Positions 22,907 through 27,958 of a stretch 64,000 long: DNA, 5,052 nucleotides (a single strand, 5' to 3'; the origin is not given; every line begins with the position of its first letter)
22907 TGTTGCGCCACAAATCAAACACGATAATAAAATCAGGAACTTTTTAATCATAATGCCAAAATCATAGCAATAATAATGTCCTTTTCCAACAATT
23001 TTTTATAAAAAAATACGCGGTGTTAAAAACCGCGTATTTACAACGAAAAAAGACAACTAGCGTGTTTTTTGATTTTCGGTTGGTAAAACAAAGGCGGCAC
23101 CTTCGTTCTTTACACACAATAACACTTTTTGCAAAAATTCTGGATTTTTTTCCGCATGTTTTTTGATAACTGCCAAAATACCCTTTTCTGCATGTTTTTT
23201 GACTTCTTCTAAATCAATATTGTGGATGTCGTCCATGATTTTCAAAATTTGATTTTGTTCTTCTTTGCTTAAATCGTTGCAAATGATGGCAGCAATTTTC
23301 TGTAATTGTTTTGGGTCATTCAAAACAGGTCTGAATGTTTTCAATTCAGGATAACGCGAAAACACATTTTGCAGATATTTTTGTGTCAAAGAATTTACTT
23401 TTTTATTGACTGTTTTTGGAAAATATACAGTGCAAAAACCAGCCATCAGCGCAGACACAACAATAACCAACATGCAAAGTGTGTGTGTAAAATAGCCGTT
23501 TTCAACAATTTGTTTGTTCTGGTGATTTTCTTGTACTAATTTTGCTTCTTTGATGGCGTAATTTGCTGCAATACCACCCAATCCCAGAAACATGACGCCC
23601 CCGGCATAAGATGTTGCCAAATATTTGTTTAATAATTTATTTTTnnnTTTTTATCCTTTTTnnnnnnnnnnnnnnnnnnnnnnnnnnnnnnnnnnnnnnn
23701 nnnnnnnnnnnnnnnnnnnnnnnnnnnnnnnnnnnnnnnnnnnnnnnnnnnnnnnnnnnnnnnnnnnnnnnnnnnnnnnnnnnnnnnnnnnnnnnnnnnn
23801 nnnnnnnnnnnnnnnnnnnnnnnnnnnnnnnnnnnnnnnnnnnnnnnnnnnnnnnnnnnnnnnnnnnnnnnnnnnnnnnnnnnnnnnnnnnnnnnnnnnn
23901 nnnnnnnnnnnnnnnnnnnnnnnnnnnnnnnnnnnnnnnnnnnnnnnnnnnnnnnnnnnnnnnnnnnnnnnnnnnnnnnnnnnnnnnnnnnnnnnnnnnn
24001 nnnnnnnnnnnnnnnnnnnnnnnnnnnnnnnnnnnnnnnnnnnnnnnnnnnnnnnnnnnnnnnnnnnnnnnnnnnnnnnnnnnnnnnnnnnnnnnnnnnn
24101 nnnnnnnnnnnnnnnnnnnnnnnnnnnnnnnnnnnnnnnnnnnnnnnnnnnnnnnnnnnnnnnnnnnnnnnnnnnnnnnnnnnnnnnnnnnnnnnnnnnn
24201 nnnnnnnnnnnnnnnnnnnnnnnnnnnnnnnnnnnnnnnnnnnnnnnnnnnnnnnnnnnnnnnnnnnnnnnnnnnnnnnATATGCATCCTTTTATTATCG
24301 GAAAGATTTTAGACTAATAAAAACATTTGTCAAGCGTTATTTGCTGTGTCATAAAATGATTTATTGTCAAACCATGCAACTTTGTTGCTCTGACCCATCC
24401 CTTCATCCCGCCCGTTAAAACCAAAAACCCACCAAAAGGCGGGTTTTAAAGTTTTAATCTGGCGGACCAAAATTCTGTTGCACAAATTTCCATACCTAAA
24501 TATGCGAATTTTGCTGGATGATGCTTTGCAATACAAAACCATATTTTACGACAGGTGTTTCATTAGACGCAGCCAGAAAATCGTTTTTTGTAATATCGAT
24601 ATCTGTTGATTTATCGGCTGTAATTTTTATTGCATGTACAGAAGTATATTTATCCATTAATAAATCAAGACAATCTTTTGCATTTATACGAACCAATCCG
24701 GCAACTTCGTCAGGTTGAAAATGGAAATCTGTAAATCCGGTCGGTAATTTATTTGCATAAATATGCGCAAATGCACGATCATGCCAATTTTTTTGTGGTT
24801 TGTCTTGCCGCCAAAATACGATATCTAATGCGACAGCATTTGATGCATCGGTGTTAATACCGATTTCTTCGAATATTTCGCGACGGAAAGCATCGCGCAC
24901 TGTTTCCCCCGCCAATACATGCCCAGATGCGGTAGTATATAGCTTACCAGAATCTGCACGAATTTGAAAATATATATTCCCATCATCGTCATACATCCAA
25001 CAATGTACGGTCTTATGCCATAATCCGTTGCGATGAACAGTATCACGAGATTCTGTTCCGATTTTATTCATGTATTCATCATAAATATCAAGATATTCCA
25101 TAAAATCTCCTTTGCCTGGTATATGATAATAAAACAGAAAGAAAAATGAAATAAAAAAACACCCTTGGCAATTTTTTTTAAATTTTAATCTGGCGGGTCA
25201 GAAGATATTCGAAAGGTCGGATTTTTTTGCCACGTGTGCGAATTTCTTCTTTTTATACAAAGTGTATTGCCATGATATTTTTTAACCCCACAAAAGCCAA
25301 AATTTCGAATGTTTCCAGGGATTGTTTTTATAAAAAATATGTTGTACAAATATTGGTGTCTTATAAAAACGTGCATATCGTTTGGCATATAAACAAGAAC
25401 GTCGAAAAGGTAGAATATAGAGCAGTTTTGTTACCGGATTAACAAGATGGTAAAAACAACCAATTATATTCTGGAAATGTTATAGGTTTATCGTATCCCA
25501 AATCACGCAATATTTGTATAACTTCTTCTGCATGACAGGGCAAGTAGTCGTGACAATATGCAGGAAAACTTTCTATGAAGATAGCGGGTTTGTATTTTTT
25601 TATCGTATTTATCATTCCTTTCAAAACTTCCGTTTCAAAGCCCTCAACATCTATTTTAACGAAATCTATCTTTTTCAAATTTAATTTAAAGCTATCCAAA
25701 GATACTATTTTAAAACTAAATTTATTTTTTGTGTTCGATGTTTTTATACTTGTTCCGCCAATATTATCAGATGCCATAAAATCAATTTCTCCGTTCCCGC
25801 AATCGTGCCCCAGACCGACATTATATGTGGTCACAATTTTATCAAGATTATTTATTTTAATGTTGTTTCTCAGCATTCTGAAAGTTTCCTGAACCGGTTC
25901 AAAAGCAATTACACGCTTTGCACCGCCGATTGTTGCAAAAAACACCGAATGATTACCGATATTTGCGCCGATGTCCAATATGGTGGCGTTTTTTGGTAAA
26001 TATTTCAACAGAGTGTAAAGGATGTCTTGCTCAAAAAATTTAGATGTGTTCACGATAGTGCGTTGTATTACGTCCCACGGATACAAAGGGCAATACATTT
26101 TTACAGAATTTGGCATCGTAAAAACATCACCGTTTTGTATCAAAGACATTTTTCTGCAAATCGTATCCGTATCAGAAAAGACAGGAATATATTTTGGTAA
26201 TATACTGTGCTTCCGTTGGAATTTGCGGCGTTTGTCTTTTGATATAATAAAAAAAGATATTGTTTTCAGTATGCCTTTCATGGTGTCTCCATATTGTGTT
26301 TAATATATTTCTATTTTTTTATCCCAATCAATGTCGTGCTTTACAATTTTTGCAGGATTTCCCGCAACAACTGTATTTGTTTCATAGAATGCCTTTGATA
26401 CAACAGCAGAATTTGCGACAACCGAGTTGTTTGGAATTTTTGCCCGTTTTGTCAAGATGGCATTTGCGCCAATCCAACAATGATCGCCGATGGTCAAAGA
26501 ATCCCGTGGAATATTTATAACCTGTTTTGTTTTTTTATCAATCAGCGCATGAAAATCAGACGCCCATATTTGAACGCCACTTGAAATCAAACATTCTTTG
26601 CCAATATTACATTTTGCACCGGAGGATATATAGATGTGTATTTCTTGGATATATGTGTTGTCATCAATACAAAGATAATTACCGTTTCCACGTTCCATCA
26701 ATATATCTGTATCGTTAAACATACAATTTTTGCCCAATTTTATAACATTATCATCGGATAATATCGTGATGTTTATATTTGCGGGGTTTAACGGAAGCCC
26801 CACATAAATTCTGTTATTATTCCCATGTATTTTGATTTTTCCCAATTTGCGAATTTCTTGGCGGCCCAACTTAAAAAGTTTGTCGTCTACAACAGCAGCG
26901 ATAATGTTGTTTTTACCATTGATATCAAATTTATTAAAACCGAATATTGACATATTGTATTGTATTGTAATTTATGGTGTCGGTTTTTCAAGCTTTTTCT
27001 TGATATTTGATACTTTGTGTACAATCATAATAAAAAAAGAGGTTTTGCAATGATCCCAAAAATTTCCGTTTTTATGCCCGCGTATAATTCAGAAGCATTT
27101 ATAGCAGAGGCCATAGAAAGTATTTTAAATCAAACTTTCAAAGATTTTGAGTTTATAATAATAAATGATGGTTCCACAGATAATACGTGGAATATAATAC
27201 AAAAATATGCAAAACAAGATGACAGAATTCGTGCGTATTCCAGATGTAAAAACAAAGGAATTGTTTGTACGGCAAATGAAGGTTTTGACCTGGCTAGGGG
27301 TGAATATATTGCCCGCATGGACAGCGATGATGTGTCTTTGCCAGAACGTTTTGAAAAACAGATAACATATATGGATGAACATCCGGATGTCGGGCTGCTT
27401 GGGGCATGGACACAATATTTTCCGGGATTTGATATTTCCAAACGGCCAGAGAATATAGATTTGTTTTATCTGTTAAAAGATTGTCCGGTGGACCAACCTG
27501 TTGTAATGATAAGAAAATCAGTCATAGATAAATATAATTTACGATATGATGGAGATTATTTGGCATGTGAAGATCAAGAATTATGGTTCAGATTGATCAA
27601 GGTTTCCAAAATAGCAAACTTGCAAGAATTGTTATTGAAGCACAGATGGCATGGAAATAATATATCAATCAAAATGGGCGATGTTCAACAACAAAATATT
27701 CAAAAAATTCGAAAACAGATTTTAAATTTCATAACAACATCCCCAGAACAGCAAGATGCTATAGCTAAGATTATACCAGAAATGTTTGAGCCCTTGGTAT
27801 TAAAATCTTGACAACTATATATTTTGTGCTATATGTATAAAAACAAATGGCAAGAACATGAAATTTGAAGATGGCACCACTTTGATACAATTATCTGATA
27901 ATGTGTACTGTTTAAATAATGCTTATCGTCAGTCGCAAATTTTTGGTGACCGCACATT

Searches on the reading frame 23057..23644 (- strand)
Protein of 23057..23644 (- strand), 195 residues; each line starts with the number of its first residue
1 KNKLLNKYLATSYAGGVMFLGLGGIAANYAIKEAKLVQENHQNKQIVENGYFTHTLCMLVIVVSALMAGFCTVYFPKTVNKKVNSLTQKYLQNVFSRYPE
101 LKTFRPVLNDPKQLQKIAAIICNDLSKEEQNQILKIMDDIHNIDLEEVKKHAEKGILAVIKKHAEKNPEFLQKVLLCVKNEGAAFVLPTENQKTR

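Call 56: search_protein_families(library=pfam, proteins=[window:23057-23644:-], max_evalue=0.01)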
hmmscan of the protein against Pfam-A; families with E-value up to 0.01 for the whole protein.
window:23057-23644:- (195 aa): 1 family
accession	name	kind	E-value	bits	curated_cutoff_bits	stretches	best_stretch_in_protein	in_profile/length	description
PF01226.23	Form_Nir_trans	-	0.001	18.9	34.6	1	5-85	18-94/240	Formate/nitrite transporter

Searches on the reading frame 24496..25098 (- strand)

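Call 56: search_protein_families(library=pfam, proteins=[window:24496-25098:-], max_evalue=0.01)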
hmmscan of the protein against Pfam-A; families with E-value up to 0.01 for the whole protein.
window:24496-25098:- (200 aa): 1 family
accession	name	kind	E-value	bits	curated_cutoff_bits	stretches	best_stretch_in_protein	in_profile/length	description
PF00293.34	NUDIX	-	2.9e-10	40.7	21.1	1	28-135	3-110/134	NUDIX domain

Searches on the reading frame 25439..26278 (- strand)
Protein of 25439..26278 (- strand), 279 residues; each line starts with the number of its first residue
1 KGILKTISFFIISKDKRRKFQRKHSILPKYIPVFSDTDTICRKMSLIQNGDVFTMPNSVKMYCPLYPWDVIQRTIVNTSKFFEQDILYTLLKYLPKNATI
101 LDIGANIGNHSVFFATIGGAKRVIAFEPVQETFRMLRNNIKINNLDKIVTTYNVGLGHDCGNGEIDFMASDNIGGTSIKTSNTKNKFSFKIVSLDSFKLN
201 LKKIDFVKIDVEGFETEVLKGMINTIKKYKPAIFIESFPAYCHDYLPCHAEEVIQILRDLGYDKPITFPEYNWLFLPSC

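Call 56: search_protein_families(library=pfam, proteins=[window:25439-26278:-], max_evalue=0.01)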
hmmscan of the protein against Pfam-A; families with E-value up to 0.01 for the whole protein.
window:25439-26278:- (279 aa): 6 families
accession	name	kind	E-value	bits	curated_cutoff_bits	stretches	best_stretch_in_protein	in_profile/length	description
PF05050.19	Methyltransf_21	-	4.6e-23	82.7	22.7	1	102-263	1-172/173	Methyltransferase FkbM domain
PF05575.17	V_cholerae_RfbT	-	4e-08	33.3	27.9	1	44-230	29-218/286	Vibrio cholerae RfbT protein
PF02475.24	TRM5-TYW2_MTfase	-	2.1e-07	31.5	28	1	94-153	34-93/164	TRM5/TYW2 methyltransferase domain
PF06080.18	DUF938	-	0.00055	20.2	27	1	83-134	11-63/202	Protein of unknown function (DUF938)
PF12847.13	Methyltransf_18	-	0.0022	18.4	27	1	88-179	6-97/151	Methyltransferase domain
PF01135.25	PCMT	-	0.009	16.2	20.3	0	87-151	65-129/210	Protein-L-isoaspartate(D-aspartate) O-methyltransferase (PCMT)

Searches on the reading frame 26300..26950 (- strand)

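Call 56: search_protein_families(library=pfam, proteins=[window:26300-26950:-], max_evalue=0.01)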
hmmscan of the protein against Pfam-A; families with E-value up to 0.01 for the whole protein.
window:26300-26950:- (216 aa): 4 families
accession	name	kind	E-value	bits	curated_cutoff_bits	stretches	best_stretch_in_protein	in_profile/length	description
PF14602.12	Hexapep_2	-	1.4e-06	28.3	27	1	152-184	2-32/34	Hexapeptide repeat of succinyl-transferase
PF00132.30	Hexapep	-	3.6e-06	26.9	27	1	153-185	3-35/36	Bacterial transferase hexapeptide (six repeats)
PF25247.1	LbH_GLGC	-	0.00011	22.6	27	1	96-196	19-117/135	GLGC left-handed parallel beta-helix domain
PF25084.1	LbH_EIF2B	-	0.0014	19.1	54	0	153-192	40-78/105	EIF2B subunit epsilon LbH domain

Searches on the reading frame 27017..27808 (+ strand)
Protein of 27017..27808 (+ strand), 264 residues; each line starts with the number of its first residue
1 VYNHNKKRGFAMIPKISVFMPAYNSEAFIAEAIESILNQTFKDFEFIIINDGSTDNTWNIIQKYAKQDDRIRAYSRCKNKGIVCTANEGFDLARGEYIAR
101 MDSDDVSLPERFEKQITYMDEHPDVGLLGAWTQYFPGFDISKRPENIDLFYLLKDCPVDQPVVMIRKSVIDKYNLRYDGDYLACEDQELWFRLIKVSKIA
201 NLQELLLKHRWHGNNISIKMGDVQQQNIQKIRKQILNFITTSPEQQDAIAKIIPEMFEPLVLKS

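Call 56: search_protein_families(library=pfam, proteins=[window:27017-27808:+], max_evalue=0.01)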
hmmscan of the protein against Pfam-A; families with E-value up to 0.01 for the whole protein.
window:27017-27808:+ (264 aa): 4 families
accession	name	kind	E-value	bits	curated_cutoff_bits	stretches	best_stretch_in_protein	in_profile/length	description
PF00535.33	Glycos_transf_2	-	2.1e-38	132.4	23.3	1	17-147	1-131/168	Glycosyl transferase family 2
PF13641.12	Glyco_tranf_2_3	-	3.5e-13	50.5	27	1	14-129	1-120/230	Glycosyltransferase like family 2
PF10111.15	Glyco_tranf_2_2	-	4.1e-11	43.3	27.3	1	17-133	1-125/276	Glycosyltransferase like family 2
PF04778.17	LMP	-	0.0073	16.7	26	0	222-255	68-101/158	LMP repeated region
